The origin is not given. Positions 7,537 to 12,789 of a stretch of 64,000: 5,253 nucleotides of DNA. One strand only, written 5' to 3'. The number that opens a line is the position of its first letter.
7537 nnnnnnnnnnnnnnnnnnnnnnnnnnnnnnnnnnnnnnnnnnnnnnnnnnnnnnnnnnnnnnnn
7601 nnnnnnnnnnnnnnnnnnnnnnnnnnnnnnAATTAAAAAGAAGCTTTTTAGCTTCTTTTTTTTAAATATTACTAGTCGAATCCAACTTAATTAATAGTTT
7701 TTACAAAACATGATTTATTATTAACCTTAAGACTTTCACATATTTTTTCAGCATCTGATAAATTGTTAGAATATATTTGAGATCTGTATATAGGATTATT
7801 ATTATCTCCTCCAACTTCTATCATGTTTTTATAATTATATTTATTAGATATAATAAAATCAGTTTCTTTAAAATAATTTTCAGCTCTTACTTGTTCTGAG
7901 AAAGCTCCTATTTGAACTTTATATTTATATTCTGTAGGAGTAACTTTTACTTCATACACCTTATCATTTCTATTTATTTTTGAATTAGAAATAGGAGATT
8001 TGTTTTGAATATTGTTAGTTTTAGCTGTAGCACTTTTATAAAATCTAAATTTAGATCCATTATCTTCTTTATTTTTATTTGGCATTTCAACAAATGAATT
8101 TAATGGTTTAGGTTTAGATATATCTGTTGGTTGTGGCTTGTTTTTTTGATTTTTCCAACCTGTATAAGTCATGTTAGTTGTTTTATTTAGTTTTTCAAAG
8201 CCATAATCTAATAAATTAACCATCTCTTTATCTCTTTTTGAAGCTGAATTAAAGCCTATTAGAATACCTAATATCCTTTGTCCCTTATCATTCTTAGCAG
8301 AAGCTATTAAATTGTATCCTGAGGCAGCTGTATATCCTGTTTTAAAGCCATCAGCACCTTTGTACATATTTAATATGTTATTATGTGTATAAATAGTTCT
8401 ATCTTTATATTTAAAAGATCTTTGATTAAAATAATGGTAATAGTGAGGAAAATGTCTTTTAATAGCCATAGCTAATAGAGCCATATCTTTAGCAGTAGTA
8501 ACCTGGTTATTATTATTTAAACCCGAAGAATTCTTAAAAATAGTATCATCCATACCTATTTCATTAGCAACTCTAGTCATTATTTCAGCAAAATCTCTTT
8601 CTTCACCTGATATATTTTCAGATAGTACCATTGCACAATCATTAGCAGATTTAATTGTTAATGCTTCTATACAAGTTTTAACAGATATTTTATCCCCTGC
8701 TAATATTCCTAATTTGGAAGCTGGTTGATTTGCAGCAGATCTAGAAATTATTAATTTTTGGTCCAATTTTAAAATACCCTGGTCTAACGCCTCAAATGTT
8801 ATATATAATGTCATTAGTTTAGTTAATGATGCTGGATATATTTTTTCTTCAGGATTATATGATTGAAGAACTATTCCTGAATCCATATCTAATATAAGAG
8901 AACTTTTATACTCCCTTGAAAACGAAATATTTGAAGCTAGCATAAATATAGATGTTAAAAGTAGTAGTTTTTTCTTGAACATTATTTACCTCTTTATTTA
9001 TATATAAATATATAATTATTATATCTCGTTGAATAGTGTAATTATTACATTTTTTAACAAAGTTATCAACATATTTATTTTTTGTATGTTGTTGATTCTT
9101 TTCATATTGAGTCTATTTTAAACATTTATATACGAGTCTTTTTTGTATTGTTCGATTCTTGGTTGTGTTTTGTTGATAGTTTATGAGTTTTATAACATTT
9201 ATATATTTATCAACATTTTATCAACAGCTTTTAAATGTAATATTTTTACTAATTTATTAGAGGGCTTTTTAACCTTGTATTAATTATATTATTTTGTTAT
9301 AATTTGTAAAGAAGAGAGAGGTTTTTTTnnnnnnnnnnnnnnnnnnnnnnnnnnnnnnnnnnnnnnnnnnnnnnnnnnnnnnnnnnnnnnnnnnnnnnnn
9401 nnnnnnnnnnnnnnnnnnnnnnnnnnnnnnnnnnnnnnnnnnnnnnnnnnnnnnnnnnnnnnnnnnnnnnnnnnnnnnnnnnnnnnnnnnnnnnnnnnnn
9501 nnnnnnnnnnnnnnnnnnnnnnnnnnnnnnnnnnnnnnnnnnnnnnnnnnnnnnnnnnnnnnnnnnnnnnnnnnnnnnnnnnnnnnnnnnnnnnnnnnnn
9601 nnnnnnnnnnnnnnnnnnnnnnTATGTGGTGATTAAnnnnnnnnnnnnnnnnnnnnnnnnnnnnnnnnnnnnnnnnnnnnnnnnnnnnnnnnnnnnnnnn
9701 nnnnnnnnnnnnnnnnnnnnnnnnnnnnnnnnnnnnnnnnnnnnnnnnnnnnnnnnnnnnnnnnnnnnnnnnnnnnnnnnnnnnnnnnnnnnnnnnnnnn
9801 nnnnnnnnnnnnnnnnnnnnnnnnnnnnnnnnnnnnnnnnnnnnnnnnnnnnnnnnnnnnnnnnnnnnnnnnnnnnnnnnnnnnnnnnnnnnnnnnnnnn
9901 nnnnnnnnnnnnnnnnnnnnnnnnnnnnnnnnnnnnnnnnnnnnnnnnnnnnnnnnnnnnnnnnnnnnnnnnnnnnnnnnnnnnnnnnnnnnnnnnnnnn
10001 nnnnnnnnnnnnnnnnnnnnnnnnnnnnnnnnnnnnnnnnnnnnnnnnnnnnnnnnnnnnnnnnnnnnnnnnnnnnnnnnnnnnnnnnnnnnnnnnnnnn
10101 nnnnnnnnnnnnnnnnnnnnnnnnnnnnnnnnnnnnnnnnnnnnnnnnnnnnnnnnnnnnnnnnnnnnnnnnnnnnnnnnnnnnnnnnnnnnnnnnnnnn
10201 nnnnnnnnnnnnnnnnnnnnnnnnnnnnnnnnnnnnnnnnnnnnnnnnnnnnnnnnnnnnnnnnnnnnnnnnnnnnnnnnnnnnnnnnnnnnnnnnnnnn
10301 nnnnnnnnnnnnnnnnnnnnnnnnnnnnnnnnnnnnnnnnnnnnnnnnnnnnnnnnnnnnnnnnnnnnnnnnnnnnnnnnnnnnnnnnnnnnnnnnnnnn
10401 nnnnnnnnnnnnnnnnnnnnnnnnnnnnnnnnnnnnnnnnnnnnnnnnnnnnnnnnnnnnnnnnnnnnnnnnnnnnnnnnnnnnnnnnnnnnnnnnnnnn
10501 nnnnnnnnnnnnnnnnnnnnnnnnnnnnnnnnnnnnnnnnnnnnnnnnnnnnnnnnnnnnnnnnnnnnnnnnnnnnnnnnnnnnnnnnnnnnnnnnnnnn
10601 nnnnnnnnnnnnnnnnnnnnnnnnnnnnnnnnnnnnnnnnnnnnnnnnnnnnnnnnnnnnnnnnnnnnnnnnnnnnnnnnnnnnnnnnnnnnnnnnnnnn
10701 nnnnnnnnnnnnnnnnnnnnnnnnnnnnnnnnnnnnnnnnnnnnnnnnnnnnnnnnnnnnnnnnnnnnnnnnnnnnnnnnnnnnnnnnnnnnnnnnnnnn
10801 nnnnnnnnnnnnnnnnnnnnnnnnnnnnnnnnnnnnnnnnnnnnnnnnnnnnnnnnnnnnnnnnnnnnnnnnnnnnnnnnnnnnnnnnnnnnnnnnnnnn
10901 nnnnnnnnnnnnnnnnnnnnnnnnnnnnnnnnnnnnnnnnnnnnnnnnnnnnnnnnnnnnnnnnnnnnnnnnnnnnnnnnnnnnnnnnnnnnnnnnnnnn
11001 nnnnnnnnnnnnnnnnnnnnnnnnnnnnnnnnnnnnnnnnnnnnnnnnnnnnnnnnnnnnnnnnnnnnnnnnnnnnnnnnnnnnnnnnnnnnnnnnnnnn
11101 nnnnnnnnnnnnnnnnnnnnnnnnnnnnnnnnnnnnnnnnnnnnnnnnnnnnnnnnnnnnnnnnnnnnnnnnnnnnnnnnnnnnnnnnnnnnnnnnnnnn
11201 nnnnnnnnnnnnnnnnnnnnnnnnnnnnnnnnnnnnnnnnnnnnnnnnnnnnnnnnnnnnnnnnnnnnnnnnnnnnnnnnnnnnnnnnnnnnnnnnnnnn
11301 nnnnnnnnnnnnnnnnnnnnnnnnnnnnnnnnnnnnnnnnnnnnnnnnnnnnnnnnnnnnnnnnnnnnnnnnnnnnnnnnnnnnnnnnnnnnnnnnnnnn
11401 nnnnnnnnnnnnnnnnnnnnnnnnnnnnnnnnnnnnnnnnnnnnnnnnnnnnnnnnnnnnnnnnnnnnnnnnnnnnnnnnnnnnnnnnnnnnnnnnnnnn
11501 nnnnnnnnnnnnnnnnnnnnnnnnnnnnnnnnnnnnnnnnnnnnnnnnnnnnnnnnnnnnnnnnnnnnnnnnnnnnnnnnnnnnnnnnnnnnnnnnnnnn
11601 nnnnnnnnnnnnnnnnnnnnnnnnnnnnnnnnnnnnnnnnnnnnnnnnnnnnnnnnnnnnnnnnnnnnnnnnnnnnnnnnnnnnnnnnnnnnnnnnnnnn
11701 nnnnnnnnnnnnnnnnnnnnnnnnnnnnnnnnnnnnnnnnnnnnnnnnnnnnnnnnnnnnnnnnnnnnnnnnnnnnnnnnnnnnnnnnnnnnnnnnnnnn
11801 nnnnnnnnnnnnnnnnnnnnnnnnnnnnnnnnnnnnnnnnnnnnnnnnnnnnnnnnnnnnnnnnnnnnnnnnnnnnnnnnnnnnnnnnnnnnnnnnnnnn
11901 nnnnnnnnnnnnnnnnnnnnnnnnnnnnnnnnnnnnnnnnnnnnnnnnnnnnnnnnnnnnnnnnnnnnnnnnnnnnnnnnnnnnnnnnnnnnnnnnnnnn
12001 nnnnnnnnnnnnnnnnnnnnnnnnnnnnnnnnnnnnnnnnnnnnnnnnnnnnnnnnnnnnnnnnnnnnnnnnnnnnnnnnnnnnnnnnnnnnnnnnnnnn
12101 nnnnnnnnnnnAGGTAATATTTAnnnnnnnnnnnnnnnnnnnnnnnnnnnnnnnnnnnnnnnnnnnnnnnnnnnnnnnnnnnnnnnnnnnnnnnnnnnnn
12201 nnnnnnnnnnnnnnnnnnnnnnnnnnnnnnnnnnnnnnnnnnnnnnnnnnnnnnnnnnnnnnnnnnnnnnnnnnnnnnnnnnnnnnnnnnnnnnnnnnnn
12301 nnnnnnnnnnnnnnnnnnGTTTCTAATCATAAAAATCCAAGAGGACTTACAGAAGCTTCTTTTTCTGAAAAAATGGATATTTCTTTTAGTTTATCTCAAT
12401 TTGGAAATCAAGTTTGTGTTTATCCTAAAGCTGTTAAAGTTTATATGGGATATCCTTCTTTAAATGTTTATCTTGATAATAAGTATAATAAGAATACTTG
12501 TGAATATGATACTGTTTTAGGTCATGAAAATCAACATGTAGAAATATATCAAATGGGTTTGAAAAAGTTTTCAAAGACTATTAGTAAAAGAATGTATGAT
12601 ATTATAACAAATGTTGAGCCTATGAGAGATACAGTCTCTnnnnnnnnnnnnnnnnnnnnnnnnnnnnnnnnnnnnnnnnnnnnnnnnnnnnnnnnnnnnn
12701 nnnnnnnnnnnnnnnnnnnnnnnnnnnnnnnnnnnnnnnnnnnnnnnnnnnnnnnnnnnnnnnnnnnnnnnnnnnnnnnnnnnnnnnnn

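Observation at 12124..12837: Secreted 237-aa HExxH protein with no other recognisable domain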

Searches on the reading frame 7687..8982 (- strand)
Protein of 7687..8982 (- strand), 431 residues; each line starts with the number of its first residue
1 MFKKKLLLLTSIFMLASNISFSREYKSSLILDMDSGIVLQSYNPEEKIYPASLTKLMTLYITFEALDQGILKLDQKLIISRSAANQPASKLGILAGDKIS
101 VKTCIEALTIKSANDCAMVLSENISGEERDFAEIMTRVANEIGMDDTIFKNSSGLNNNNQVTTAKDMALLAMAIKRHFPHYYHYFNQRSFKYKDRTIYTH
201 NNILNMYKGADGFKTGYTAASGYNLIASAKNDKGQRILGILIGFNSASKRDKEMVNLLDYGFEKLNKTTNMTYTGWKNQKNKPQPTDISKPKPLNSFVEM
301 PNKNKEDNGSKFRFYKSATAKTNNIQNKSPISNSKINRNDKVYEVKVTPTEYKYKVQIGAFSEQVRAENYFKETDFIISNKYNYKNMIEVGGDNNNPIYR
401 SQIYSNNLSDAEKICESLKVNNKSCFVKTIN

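Call 6: search_protein_families(library=pfam, proteins=[window:7687-8982:-], max_evalue=0.001)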
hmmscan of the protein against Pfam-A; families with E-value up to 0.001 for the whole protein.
window:7687-8982:- (431 aa): 4 families
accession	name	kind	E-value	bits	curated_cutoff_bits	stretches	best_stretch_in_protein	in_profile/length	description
PF00768.25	Peptidase_S11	-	3.6e-53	180.9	27.6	1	26-238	13-231/239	D-alanyl-D-alanine carboxypeptidase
PF13354.11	Beta-lactamase2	-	2.2e-13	50.5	22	1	30-174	4-146/214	Beta-lactamase enzyme family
PF05036.18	SPOR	-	0.00011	22.8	21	0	352-428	3-75/76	SPOR domain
PF02113.21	Peptidase_S13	-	0.0002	20.7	22.8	0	27-68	20-61/444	D-Ala-D-Ala carboxypeptidase 3 (S13) family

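Call 75: search_protein_families(library=ncbifam, proteins=[window:7687-8982:-], max_evalue=0.00001)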
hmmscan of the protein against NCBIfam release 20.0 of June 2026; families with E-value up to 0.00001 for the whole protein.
window:7687-8982:- (431 aa): 7 families
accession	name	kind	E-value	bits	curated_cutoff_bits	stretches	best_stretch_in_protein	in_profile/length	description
NF008489.0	PRK11397.1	equivalog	1.1e-39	136.3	610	1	27-266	39-284/389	serine-type D-Ala-D-Ala carboxypeptidase DacD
NF007445.0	PRK10001.1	equivalog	1.2e-37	129.7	765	1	25-269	39-289/400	serine-type D-Ala-D-Ala carboxypeptidase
NF008059.0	PRK10793.1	equivalog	7.6e-36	123.7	694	1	26-266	47-293/403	D-alanyl-D-alanine carboxypeptidase DacA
NF038258.2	PBP4_Staph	exception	1.6e-34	119.4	500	1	25-244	39-279/366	penicillin-binding protein PBP4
NF038273.1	strep_PBP3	exception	1.4e-33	116.5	490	1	16-342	19-371/407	D-alanyl-D-alanine carboxypeptidase PBP3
NF008668.0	PRK11669.1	equivalog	8.7e-14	51.3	294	1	26-228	44-248/316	D-alanyl-D-alanine endopeptidase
NF000471.1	vanY_of_D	exception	3.1e-06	26.7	625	0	26-258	100-348/354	transpeptidase-like D-Ala-D-Ala carboxypeptidase VanY-D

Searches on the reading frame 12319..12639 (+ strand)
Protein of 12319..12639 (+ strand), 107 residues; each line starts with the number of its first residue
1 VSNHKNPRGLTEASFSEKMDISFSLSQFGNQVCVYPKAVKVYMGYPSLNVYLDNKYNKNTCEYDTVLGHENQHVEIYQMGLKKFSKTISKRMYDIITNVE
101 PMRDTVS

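Call 88: search_solved_structures(query=A4, max_evalue=10, show_alignments=3)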
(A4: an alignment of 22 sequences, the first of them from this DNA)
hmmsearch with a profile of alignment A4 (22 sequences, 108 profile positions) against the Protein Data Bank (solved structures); distinct sequences matched with E-value up to 10: 5.
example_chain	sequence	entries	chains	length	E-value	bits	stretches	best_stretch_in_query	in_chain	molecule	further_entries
1l0x_B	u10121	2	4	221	0.12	15.3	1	51-88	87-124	Exotoxin type A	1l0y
1fnu_A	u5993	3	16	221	0.29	14.1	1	52-88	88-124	EXOTOXIN TYPE A PRECURSOR (ALLELE 1)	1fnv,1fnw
1b1z_A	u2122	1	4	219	0.3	14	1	52-88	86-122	PROTEIN (TOXIN)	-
1uup_A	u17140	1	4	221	0.3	14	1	52-88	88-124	EXOTOXIN TYPE A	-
7fao_A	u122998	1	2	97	0.96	12.4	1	16-52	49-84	Top7 Surface mutant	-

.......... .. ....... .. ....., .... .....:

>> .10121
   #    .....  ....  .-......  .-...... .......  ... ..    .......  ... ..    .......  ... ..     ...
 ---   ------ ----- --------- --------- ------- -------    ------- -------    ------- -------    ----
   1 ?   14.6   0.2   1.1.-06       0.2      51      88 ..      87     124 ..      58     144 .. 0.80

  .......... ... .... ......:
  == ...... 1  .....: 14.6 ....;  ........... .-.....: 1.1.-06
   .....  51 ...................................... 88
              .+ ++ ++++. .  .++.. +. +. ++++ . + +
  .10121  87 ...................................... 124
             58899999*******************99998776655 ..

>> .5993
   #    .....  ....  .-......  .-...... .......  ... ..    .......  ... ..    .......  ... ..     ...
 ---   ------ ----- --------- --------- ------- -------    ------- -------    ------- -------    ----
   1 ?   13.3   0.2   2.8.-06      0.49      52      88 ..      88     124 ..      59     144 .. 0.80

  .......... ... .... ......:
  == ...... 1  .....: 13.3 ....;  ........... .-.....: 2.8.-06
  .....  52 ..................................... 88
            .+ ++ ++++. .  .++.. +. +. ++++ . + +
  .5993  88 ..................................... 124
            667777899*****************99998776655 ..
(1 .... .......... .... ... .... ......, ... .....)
